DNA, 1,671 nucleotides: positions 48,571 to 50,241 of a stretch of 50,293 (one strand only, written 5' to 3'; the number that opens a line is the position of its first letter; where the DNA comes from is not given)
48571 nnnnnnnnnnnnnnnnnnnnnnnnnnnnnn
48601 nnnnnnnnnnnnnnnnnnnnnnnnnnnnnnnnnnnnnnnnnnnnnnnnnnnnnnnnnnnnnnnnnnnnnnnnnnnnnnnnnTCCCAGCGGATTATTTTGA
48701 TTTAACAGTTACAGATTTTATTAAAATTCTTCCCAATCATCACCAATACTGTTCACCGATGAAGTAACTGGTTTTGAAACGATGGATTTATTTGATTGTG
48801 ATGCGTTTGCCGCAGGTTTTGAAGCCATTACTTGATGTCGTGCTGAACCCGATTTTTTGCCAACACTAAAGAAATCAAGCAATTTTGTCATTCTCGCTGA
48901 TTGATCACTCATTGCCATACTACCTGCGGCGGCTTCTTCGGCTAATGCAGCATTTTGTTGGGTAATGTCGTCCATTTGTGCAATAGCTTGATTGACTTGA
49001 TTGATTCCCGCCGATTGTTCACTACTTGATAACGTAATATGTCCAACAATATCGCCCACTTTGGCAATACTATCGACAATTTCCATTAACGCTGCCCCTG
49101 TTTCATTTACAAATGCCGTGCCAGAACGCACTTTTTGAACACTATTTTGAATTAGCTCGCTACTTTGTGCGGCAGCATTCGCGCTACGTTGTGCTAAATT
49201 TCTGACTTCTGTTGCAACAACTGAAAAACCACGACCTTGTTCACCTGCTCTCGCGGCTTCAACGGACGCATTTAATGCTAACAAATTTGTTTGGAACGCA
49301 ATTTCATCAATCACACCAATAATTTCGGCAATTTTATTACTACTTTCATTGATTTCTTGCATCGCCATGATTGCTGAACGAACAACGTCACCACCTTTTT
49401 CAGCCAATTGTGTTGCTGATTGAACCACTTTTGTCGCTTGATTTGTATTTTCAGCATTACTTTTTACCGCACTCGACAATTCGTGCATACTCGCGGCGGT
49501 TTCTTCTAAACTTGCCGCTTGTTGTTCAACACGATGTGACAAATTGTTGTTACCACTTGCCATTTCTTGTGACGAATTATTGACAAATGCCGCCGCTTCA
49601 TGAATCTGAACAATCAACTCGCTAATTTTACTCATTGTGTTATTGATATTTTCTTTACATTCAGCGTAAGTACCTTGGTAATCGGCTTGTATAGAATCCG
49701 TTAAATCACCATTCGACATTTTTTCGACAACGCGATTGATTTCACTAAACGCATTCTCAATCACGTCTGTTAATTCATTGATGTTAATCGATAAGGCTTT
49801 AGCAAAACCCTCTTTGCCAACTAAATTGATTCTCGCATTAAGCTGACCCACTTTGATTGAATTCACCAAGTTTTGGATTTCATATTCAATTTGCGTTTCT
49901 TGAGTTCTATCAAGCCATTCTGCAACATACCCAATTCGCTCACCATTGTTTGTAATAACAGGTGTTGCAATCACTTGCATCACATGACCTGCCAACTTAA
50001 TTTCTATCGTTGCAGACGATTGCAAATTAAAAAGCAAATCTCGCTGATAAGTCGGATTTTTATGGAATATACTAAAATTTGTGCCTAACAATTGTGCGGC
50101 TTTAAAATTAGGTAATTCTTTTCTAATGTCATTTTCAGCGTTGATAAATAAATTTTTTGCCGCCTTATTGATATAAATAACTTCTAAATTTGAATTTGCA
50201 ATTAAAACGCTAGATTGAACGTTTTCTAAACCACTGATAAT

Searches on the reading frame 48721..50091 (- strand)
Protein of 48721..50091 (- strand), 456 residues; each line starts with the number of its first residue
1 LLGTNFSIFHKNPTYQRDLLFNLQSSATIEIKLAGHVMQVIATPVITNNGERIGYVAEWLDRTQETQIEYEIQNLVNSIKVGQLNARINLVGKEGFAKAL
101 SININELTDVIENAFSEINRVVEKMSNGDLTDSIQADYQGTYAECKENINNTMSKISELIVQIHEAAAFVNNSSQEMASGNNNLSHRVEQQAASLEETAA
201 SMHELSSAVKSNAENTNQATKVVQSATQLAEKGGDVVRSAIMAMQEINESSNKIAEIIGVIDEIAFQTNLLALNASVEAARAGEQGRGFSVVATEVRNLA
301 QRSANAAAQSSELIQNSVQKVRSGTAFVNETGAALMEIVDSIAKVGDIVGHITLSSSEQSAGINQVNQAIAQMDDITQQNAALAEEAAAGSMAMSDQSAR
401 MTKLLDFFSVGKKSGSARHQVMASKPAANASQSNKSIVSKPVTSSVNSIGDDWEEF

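Call 3: search_protein_families(library=pfam, proteins=[window:48721-50091:-], max_evalue=1)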
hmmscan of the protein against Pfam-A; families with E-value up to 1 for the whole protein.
window:48721-50091:- (456 aa): 7 families
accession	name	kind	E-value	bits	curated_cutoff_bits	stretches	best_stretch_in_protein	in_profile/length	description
PF00015.26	MCPsignal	-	3.8e-52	177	34.6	1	221-377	2-172/172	Methyl-accepting chemotaxis protein (MCP) signalling domain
PF18947.5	HAMP_2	-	7.7e-10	39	24.3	1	101-156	10-65/67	HAMP domain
PF04108.17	ATG17_like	-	0.043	13.7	43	1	103-265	113-274/355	Autophagy protein ATG17-like domain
PF25764.1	KIF21A_4th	-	0.068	13.3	33.1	2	105-215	31-136/183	KIF21A-like domain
PF05239.21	PRC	-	0.099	13.1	21.2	1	40-62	9-32/78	PRC-barrel domain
PF10046.14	BLOC1_2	-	0.15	12.9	33.4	0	134-211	18-93/96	Biogenesis of lysosome-related organelles complex-1 subunit 2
PF15291.11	Dermcidin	-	0.25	12.1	27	0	190-259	2-75/87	Dermcidin, antibiotic peptide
